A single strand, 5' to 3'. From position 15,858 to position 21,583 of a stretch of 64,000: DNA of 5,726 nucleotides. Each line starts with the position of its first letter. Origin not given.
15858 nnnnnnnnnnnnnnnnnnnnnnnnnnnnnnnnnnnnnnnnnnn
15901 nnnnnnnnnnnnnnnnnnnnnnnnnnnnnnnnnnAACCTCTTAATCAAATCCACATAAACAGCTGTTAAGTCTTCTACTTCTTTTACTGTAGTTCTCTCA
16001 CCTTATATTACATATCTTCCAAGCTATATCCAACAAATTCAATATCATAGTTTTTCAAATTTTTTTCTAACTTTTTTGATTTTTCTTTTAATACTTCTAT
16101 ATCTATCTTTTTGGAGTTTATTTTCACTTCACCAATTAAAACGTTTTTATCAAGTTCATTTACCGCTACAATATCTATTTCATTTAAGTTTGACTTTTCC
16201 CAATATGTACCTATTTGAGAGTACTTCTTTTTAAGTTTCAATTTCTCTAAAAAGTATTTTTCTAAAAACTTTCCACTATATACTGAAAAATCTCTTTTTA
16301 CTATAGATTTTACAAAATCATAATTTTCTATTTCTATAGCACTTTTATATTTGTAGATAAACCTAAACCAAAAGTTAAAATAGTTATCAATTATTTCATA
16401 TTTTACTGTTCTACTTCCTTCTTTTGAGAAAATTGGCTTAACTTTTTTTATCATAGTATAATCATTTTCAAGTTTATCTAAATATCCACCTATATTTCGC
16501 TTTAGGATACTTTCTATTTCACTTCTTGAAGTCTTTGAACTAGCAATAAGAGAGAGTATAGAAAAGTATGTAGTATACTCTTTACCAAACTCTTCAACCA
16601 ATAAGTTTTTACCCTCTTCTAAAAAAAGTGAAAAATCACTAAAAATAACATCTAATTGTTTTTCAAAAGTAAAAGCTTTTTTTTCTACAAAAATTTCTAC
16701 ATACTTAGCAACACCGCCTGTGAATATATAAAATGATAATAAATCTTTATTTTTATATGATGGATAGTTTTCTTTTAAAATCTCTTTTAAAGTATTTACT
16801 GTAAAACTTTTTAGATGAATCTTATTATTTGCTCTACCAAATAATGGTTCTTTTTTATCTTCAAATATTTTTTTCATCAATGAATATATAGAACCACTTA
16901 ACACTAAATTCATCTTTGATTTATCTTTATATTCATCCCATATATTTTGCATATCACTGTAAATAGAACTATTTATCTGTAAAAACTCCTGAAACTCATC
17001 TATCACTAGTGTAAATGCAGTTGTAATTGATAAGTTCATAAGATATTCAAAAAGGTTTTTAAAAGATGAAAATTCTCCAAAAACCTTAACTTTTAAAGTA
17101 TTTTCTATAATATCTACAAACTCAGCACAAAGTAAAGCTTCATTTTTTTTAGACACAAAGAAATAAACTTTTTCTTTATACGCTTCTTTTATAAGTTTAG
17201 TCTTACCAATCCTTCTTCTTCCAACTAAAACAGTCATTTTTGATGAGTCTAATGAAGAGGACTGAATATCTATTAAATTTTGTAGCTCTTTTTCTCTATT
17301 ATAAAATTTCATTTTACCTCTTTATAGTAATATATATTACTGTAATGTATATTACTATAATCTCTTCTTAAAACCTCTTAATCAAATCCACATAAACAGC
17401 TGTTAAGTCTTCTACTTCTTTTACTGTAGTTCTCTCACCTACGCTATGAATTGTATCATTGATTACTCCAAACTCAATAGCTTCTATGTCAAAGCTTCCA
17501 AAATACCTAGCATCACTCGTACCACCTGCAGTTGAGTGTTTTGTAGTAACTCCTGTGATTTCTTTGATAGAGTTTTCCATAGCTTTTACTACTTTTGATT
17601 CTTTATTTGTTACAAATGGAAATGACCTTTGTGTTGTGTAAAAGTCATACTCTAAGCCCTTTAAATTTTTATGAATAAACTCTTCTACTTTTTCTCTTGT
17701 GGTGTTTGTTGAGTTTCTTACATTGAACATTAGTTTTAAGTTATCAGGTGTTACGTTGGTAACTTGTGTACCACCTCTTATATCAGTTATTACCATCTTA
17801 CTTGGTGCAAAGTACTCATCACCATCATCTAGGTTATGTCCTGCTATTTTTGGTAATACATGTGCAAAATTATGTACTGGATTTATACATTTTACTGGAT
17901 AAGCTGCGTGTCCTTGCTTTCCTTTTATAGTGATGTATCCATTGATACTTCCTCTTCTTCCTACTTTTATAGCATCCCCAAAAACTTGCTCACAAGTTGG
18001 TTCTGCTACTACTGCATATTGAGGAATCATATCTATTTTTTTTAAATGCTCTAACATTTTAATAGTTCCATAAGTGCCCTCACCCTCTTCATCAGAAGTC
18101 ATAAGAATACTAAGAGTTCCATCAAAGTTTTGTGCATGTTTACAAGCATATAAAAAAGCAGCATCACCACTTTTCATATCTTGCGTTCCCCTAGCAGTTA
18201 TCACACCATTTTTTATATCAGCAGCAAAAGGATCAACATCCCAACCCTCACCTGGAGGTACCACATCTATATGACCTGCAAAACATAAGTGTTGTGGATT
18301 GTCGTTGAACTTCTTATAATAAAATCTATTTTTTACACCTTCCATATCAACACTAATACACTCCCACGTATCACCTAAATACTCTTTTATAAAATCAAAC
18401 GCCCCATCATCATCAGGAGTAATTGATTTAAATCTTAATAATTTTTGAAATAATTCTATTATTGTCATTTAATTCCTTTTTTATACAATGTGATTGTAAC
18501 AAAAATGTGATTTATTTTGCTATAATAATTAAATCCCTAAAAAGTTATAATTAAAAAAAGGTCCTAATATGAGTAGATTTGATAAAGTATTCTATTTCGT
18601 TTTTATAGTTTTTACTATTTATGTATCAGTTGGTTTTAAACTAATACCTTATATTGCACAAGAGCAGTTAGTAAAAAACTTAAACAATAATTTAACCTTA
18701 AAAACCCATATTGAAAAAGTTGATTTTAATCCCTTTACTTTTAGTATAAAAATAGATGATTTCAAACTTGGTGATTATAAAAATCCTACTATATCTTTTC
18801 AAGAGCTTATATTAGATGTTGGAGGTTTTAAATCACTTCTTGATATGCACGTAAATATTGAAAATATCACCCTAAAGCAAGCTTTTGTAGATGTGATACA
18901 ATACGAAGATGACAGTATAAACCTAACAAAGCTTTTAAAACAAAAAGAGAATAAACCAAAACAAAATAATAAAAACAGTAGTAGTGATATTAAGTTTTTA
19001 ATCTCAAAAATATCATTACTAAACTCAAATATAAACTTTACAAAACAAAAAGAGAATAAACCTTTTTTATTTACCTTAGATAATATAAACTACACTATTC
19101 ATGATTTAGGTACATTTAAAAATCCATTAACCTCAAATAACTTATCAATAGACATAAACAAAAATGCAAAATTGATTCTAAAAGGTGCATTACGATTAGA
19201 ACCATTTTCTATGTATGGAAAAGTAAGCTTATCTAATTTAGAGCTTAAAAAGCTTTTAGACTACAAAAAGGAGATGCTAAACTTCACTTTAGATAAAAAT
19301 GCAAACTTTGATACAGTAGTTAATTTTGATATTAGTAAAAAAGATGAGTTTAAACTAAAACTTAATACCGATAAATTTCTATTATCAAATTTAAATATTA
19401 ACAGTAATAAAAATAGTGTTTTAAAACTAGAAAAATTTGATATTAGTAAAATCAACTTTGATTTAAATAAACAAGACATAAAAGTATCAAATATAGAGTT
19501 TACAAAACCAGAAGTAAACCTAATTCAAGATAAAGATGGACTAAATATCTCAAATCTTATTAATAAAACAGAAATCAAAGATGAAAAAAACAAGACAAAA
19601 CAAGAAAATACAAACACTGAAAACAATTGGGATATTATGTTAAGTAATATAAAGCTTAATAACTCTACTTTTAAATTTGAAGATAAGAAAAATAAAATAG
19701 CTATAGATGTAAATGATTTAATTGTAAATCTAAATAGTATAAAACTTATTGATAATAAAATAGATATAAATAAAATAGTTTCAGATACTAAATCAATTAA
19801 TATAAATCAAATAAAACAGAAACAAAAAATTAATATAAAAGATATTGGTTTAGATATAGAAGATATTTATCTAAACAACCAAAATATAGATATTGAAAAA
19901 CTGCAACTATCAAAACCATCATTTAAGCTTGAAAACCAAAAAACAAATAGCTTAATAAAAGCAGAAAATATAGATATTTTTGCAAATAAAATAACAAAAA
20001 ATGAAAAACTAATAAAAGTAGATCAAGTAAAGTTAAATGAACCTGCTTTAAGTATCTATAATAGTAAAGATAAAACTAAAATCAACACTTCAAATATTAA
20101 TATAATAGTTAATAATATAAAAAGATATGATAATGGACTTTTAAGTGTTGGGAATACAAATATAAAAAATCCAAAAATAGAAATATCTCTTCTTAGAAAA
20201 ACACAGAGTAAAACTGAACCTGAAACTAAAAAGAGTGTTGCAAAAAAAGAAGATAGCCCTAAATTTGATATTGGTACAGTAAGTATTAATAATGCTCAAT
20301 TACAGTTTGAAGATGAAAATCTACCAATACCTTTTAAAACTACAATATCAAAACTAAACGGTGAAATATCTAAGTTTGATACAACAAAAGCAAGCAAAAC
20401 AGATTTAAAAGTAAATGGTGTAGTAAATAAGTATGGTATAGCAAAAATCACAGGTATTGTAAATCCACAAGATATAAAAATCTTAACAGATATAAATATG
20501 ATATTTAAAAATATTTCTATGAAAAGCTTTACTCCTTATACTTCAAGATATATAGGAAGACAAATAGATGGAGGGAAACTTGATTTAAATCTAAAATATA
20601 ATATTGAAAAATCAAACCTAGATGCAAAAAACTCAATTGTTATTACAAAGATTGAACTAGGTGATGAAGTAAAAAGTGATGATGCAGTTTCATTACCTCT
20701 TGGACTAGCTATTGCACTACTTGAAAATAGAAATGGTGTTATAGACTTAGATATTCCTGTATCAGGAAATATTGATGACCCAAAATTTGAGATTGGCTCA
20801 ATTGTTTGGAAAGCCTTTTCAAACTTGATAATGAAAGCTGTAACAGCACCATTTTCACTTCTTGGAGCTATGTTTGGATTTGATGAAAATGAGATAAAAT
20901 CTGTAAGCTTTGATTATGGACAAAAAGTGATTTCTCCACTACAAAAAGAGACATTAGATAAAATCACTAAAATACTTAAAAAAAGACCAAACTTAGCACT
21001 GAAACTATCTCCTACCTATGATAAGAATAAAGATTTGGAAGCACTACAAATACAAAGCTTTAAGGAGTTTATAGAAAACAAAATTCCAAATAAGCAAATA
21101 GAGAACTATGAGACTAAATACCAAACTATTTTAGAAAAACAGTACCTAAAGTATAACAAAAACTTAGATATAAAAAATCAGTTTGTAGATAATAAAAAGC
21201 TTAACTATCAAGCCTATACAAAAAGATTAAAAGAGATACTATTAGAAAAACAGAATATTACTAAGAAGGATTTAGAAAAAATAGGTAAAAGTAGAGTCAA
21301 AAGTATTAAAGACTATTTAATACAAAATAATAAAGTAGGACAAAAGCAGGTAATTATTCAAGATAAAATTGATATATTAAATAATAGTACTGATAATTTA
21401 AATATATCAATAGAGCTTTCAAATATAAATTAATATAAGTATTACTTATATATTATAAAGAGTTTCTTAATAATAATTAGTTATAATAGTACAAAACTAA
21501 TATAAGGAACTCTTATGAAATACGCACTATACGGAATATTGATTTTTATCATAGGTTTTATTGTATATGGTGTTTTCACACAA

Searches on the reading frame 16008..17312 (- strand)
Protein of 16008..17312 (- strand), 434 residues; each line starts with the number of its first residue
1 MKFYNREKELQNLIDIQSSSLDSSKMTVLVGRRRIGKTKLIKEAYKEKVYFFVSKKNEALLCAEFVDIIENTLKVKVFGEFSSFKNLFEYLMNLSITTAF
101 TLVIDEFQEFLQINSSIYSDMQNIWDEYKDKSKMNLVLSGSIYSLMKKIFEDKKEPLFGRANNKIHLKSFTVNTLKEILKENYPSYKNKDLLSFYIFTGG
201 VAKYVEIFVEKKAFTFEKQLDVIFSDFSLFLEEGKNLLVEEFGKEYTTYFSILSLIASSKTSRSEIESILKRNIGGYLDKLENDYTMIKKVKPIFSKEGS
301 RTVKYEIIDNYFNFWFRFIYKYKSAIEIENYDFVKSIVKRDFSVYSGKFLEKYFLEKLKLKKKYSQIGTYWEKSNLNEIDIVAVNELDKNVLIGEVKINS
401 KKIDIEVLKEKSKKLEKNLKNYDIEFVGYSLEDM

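Call 18: search_protein_families(library=ncbifam, max_evalue=0.00001, proteins=[window:16008-17312:-])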
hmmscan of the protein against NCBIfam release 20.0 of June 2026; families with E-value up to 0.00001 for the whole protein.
window:16008-17312:- (434 aa): 0 families

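Call 71: search_protein_families(library=pfam, max_evalue=0.0001, proteins=[window:16008-17312:-])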
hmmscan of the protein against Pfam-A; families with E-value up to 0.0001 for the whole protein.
window:16008-17312:- (434 aa): 3 families
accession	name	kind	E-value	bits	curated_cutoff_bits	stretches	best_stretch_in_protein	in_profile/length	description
PF03008.20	DUF234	-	3.9e-15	56.5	22.5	1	315-400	1-91/100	Archaea bacterial proteins of unknown function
PF13173.12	AAA_14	-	1.6e-07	31.8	27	1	24-167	2-120/129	AAA domain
PF13401.12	AAA_22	-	8.2e-05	23.4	27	0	24-142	5-124/130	AAA domain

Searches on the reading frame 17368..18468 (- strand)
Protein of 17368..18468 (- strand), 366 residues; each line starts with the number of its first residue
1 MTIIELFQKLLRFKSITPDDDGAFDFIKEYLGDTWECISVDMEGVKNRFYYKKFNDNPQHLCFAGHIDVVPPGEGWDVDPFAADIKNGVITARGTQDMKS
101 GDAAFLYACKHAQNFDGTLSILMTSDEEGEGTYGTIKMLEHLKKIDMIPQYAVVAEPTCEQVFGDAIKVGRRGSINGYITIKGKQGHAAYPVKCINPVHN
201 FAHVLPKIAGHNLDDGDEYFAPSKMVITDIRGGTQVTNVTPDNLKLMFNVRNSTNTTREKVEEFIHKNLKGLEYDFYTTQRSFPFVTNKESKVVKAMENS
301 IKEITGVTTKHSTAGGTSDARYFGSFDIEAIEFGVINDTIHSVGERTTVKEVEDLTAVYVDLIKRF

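Call 18: search_protein_families(library=ncbifam, max_evalue=0.00001, proteins=[window:17368-18468:-])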
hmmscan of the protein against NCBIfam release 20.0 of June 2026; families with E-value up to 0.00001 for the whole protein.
window:17368-18468:- (366 aa): 48 families (the best 25 are shown)
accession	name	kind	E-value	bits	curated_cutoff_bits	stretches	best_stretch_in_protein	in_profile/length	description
NF009557.0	PRK13009.1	equivalog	5.3e-127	424.1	284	1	2-366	4-374/377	succinyl-diaminopimelate desuccinylase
TIGR01246.1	dapE_proteo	equivalog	9.9e-122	406.5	361.8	1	4-366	2-370/370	succinyl-diaminopimelate desuccinylase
TIGR01910.1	DapE-ArgE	subfamily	1.5e-48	165.9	217.6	1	4-358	1-373/373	ArgE/DapE family deacylase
NF006399.0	PRK08651.1-2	equivalog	3.8e-41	141.4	381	2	2-209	5-214/405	succinyl-diaminopimelate desuccinylase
NF006400.0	PRK08651.1-3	equivalog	2.9e-38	131.7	374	1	54-366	79-406/410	succinyl-diaminopimelate desuccinylase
NF006365.0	PRK08588.1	subfamily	5.5e-34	118.1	289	1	59-366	65-380/383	succinyl-diaminopimelate desuccinylase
NF010589.0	PRK13983.1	equivalog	9.3e-34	117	333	1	3-364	16-407/409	M20 family metallo-hydrolase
NF009555.0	PRK13004.1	equivalog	1.3e-31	109.9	321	1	3-364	17-393/399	YgeY family selenium metabolism-linked hydrolase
TIGR01900.1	dapE-gram_pos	equivalog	5.9e-28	97.8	304.2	1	3-360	5-347/351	succinyl-diaminopimelate desuccinylase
NF005710.0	PRK07522.1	subfamily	1.7e-27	96.6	412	1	6-289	13-304/391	acetylornithine deacetylase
NF006326.0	PRK08554.1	equivalog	1.2e-26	93.6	354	2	1-246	9-264/446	peptidase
NF009558.0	PRK13013.1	equivalog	1.7e-25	89.6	428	1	60-208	88-236/429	acetylornithine deacetylase/succinyl-diaminopimelate desuccinylase family protein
TIGR01892.1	AcOrn-deacetyl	equivalog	1e-24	87.3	297.7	1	59-353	60-355/365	acetylornithine deacetylase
NF006398.0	PRK08651.1-1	equivalog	1.6e-24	86.6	439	1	59-354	81-387/403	succinyl-diaminopimelate desuccinylase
NF006401.0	PRK08651.1-4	equivalog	5e-24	85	381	1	37-365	57-369/376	succinyl-diaminopimelate desuccinylase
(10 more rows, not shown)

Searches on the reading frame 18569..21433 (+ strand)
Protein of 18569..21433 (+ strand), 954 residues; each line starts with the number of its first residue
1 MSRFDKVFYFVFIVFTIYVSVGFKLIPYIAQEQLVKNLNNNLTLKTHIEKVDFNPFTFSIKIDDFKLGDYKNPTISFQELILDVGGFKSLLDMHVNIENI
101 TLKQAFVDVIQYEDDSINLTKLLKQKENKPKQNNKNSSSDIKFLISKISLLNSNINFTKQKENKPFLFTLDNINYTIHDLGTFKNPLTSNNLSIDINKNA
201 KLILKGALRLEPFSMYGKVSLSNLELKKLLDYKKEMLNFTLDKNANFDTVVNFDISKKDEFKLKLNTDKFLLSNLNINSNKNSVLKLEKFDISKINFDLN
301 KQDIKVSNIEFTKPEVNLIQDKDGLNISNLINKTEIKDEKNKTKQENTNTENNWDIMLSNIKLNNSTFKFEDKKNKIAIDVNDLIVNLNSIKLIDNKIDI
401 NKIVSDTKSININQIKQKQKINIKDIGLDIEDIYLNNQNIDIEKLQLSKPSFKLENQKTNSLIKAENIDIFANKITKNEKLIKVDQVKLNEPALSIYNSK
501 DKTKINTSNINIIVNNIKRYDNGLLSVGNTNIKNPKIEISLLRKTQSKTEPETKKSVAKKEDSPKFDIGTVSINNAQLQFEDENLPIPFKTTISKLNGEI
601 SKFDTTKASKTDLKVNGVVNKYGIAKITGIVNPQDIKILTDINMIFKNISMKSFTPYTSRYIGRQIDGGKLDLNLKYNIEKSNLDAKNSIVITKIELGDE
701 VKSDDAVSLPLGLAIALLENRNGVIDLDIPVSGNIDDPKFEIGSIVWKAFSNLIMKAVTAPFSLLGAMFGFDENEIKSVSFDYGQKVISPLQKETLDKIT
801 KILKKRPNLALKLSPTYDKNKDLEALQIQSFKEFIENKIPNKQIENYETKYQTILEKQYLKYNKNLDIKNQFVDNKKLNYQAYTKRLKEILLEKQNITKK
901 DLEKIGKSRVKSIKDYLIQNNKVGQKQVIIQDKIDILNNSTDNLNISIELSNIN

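Call 18: search_protein_families(library=ncbifam, max_evalue=0.00001, proteins=[window:18569-21433:+])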
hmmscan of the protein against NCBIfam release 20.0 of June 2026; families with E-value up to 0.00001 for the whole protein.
window:18569-21433:+ (954 aa): 1 family
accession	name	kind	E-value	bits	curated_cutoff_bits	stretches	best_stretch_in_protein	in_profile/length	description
TIGR02099.1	TIGR02099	equivalog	7.2e-06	23.9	519.15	0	8-161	11-163/1260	YhdP family protein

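Call 71: search_protein_families(library=pfam, max_evalue=0.0001, proteins=[window:18569-21433:+])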
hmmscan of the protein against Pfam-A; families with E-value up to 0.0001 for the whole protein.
window:18569-21433:+ (954 aa): 2 families
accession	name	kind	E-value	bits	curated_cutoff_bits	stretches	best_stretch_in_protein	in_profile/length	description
PF05359.17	DUF748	-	4.1e-193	644.7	50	2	455-928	591-1037/1037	Domain of Unknown Function (DUF748)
PF05170.20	AsmA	-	6.7e-09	35.5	29.8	1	269-384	65-185/607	AsmA family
